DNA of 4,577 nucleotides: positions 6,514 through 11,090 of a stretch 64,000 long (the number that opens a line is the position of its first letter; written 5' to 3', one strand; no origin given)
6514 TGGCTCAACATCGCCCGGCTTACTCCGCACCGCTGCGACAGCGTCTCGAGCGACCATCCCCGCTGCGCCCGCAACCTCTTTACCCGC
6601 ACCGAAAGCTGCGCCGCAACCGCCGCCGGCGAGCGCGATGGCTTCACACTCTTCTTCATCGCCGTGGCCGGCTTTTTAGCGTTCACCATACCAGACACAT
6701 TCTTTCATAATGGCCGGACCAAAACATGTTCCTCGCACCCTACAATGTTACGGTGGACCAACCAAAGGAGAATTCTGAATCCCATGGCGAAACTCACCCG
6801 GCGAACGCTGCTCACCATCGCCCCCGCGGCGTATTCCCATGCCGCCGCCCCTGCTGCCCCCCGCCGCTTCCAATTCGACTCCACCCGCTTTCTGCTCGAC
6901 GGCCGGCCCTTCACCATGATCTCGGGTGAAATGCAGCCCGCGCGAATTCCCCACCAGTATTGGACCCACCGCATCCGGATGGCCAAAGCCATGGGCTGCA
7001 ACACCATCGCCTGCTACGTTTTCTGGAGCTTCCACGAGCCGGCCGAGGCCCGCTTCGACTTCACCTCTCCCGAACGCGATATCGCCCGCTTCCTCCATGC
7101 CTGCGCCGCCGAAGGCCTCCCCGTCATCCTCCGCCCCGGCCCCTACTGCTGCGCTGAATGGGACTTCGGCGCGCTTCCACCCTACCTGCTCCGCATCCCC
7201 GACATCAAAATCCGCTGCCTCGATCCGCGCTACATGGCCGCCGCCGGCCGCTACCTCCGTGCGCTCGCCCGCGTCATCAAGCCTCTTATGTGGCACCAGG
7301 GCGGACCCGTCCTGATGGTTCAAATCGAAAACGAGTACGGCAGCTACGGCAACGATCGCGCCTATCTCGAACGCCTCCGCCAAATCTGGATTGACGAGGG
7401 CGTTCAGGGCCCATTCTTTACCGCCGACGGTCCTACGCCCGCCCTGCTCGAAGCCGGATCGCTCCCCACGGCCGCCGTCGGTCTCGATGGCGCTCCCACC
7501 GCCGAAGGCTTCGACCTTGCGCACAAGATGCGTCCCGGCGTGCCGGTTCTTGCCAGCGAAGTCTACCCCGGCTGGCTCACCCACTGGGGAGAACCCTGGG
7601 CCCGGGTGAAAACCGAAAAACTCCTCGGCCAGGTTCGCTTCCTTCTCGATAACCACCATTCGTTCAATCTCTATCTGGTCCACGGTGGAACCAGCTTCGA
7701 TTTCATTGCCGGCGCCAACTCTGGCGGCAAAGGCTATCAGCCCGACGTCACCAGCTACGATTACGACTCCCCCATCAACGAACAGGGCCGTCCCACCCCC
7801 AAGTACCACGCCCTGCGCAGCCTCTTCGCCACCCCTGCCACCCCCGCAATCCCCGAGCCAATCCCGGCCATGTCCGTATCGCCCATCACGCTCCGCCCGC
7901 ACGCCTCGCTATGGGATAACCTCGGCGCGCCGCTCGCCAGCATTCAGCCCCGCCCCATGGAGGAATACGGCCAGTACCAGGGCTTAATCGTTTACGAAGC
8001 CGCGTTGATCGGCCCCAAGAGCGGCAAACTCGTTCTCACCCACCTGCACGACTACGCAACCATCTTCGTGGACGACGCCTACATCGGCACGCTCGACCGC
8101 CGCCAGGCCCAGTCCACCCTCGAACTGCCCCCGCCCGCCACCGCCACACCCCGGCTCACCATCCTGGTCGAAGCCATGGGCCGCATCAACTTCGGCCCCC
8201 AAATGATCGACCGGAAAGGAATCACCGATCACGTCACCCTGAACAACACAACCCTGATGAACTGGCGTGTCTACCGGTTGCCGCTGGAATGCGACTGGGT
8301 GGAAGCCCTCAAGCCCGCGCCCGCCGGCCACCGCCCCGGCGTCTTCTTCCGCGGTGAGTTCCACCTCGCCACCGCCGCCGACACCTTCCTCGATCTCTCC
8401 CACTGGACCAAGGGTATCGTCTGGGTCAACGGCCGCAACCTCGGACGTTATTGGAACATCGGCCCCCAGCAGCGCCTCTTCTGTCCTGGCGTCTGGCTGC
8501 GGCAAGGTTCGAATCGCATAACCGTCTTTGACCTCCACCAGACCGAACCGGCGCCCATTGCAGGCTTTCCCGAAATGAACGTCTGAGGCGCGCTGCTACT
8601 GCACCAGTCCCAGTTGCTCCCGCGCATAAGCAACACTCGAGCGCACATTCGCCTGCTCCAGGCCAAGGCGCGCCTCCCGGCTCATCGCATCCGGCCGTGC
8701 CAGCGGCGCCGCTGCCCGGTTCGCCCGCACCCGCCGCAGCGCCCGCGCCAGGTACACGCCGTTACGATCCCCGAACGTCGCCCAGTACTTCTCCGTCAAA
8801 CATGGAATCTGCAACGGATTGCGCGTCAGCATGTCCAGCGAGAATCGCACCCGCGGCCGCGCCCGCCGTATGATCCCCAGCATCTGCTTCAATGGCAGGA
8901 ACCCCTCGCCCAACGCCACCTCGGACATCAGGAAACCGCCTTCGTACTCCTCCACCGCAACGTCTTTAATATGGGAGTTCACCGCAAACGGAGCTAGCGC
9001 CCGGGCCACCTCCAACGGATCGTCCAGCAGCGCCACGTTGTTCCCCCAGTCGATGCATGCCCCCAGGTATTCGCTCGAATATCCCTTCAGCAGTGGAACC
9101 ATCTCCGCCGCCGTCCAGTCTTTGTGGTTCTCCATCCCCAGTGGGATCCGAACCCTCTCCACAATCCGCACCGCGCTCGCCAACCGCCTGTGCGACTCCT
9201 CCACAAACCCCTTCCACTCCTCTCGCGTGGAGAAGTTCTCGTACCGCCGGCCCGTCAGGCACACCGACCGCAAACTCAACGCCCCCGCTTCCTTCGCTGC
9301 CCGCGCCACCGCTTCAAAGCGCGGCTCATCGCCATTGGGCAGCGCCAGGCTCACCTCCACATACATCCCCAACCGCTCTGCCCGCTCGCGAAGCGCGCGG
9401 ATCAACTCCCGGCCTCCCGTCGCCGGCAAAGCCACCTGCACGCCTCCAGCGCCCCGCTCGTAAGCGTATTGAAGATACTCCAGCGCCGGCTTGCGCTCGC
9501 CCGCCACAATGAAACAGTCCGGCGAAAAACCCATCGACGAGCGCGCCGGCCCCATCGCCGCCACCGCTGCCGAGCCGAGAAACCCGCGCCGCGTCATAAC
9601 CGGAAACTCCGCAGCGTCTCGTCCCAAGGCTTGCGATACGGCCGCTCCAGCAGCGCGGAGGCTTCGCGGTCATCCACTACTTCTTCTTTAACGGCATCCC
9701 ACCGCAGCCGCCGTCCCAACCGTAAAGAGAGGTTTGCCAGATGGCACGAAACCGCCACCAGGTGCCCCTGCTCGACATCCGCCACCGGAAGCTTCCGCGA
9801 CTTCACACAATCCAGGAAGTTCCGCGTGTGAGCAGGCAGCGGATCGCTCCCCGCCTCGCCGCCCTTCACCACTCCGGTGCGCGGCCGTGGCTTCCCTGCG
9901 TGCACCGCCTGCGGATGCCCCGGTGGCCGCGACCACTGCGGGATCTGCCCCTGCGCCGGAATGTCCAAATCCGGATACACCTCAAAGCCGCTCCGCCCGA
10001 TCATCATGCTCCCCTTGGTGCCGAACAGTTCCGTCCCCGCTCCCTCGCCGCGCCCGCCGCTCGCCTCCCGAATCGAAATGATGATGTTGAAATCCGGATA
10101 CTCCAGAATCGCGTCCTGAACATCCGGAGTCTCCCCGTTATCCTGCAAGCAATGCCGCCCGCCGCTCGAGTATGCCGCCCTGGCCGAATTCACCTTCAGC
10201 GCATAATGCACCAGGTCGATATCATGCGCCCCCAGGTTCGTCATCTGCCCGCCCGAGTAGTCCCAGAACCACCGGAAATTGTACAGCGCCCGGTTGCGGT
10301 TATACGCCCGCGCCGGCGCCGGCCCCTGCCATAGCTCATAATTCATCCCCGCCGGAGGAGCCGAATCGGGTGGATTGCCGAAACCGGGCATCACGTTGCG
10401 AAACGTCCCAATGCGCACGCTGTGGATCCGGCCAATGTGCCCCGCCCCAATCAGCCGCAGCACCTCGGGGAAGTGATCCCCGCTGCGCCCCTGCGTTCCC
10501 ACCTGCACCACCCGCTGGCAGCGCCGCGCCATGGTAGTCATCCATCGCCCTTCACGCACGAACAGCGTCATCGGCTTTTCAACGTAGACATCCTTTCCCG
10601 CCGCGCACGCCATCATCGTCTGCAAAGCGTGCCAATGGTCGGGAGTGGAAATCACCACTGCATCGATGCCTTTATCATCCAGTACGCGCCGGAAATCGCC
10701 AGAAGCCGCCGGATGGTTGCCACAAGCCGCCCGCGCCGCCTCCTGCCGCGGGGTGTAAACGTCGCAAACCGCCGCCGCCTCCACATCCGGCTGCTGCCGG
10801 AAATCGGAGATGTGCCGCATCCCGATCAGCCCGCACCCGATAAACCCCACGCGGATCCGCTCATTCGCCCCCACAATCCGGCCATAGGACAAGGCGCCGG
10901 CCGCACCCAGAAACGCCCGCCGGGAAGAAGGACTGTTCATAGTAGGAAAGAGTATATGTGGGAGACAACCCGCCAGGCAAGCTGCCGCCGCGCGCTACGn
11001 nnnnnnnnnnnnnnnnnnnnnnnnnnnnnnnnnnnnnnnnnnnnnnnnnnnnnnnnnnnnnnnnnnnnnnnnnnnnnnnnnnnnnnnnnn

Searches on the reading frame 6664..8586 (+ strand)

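Call 21: search_protein_families(library=pfam, proteins=[window:6664-8586:+])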
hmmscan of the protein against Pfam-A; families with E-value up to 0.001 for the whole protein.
window:6664-8586:+ (640 aa): 5 families
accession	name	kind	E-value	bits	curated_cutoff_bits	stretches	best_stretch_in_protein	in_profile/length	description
PF01301.25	Glyco_hydro_35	-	5.7e-95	319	27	1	76-388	2-316/319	Glycosyl hydrolases family 35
PF21317.3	BetaGal_ABD_1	-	3.8e-26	91.7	27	1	429-539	1-112/113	Beta-galactosidase, first all-beta domain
PF21467.3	BetaGal_gal-bd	-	7e-24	84.2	27.3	1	560-617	2-62/62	Beta-galactosidase, galactose-binding domain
PF02449.21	Glyco_hydro_42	-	9.4e-08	32.2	21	1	91-240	3-152/376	Beta-galactosidase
PF13364.12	BetaGal_ABD2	-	2e-07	32.2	23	1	555-626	31-109/112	Beta-galactosidase second all-beta domain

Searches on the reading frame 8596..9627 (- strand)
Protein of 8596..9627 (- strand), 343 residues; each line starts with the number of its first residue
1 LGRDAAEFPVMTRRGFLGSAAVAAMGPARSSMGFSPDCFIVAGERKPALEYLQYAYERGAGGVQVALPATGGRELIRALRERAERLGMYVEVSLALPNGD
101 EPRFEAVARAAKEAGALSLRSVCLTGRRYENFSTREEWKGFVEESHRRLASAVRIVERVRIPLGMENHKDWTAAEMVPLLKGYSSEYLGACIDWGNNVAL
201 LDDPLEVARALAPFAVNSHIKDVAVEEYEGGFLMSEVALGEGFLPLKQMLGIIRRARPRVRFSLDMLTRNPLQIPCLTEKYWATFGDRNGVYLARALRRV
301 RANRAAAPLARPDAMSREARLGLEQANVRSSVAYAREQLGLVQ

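Call 21: search_protein_families(library=pfam, proteins=[window:8596-9627:-])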
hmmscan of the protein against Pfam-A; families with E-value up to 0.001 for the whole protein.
window:8596-9627:- (343 aa): 2 families
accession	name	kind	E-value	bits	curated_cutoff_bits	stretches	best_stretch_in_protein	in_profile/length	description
PF01261.30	AP_endonuc_2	-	1.1e-11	45.4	31.1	1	53-268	2-231/249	Xylose isomerase-like TIM barrel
PF15636.11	Tox-GHH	-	0.00058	20.2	25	0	136-204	1-71/78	GHH signature containing HNH/Endo VII superfamily nuclease toxin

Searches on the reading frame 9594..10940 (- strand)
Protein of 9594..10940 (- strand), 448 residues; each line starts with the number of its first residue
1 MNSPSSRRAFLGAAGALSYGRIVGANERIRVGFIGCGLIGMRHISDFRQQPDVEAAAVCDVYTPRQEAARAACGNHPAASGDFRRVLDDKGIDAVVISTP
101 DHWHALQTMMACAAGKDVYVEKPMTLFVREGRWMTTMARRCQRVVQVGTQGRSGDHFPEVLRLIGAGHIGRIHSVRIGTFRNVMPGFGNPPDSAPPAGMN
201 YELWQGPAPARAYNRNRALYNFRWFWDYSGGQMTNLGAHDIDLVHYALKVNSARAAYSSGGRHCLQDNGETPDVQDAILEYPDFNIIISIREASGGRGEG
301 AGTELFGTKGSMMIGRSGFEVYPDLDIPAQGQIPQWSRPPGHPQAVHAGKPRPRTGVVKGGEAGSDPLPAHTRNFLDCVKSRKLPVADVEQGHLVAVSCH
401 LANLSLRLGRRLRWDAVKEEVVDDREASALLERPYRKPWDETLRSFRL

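Call 21: search_protein_families(library=pfam, proteins=[window:9594-10940:-])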
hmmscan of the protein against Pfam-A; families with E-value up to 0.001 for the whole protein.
window:9594-10940:- (448 aa): 4 families
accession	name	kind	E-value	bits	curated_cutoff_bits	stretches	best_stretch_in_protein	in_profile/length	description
PF19051.5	GFO_IDH_MocA_C2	-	9.4e-26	91.3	23.3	2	194-250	47-103/254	Oxidoreductase family, C-terminal alpha/beta domain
PF01408.29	GFO_IDH_MocA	-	1.1e-22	81.4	24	1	29-148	1-119/120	Oxidoreductase family, NAD-binding Rossmann fold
PF22725.1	GFO_IDH_MocA_C3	-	3.5e-10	40.4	27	1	220-312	31-123/124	GFO/IDH/MocA C-terminal domain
PF02894.22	GFO_IDH_MocA_C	-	1.5e-05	25.3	22.9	1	217-396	24-200/218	Oxidoreductase family, C-terminal alpha/beta domain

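Call 28: find_encoding_contigs(protein=window:9594-10940:-, flank=3000, max_places=4)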
Protein window:9594-10940:- (448 aa): 1 contig read that carries it; 1 place shown.
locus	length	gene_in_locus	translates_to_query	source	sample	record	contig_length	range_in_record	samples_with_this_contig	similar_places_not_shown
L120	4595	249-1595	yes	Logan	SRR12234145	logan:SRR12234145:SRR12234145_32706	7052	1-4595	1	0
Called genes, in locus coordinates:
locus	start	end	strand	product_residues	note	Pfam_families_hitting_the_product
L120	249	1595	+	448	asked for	PF01408:GFO_IDH_MocA, PF02894:GFO_IDH_MocA_C (faint), PF19051:GFO_IDH_MocA_C2, PF22725:GFO_IDH_MocA_C3, PF19051:GFO_IDH_MocA_C2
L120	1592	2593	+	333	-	PF01261:AP_endonuc_2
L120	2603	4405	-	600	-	PF01301:Glyco_hydro_35, PF02449:Glyco_hydro_42, PF13364:BetaGal_ABD2 (faint), PF21317:BetaGal_ABD_1, PF21467:BetaGal_gal-bd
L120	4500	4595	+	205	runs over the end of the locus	PF01381:HTH_3, PF12844:HTH_19, PF13443:HTH_26 (weak), PF13560:HTH_31, PF07883:Cupin_2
